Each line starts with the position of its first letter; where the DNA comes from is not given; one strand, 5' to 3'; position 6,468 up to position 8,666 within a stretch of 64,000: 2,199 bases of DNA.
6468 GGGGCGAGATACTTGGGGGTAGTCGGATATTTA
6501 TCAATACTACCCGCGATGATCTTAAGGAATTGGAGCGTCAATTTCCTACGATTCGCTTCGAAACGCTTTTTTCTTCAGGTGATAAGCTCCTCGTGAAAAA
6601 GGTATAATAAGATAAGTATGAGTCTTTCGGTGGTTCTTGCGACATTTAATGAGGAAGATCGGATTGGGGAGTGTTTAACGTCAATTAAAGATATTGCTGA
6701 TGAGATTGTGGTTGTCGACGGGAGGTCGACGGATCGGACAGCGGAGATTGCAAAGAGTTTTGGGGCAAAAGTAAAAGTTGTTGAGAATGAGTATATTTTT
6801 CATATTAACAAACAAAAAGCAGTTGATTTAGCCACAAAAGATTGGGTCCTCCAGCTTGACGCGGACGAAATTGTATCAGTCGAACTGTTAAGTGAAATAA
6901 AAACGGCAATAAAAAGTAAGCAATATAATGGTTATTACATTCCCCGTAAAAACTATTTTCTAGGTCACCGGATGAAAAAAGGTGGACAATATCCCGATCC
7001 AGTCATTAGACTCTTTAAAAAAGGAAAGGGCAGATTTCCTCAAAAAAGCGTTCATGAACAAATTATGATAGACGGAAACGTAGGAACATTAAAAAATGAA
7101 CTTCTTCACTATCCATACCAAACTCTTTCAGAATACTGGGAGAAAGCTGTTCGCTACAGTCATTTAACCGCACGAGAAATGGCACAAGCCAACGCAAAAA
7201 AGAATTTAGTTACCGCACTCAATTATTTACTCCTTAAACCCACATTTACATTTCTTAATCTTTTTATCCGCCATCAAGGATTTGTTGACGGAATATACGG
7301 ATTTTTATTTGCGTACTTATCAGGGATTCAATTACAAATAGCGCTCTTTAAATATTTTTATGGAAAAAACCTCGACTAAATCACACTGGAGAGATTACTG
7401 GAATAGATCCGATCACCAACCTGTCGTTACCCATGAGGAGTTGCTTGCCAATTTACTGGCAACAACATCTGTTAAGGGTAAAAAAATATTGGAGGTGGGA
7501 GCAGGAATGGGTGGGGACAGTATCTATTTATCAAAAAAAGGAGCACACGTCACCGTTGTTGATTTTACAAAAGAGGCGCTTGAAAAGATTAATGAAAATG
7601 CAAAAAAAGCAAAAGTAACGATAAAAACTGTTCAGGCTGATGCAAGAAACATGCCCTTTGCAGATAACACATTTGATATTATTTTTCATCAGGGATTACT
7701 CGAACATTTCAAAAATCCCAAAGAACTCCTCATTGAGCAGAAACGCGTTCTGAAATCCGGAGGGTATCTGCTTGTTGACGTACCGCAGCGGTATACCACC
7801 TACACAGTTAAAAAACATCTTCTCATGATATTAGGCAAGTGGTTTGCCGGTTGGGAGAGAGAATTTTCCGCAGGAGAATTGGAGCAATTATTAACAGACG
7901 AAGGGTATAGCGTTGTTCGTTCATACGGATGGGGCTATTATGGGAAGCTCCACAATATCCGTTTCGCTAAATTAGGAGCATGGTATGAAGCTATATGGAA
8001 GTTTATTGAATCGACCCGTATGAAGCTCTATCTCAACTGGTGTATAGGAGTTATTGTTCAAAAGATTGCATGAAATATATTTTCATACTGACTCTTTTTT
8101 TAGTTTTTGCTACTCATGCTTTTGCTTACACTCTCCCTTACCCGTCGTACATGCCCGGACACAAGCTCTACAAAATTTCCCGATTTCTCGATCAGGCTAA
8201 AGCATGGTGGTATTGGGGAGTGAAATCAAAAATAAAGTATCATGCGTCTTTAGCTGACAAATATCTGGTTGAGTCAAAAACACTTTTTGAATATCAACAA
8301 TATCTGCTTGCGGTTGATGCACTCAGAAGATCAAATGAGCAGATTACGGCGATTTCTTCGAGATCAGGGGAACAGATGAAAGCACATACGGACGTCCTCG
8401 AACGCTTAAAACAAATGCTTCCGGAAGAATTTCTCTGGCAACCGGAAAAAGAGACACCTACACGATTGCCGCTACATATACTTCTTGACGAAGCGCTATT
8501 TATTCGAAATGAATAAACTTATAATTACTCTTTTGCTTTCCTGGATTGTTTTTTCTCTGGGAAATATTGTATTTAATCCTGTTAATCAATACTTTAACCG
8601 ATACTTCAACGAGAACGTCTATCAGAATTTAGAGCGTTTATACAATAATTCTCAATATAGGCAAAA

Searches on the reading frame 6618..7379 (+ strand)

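Call 9: search_protein_families(library=pfam, proteins=[window:6618-7379:+], max_evalue=0.00001)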
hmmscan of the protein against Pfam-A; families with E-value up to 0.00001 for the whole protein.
window:6618-7379:+ (253 aa): 3 families
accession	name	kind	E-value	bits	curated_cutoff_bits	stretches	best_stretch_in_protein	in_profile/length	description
PF00535.33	Glycos_transf_2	-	5.7e-21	75.6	23.3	1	4-118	1-123/168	Glycosyl transferase family 2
PF13704.12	Glyco_tranf_2_4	-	2.6e-08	34.7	27.5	1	11-89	2-87/98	Glycosyl transferase family 2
PF13641.12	Glyco_tranf_2_3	-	2.3e-06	28.2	27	1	3-103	3-116/230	Glycosyltransferase like family 2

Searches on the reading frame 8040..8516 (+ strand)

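Call 9: search_protein_families(library=pfam, proteins=[window:8040-8516:+], max_evalue=0.00001)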
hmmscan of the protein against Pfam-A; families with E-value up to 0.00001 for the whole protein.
window:8040-8516:+ (158 aa): 1 family
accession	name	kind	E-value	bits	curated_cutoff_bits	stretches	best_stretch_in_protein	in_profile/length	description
PF18915.5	DUF5667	-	3.7e-08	34.1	27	1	38-130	3-99/99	Domain of unknown function (DUF5667)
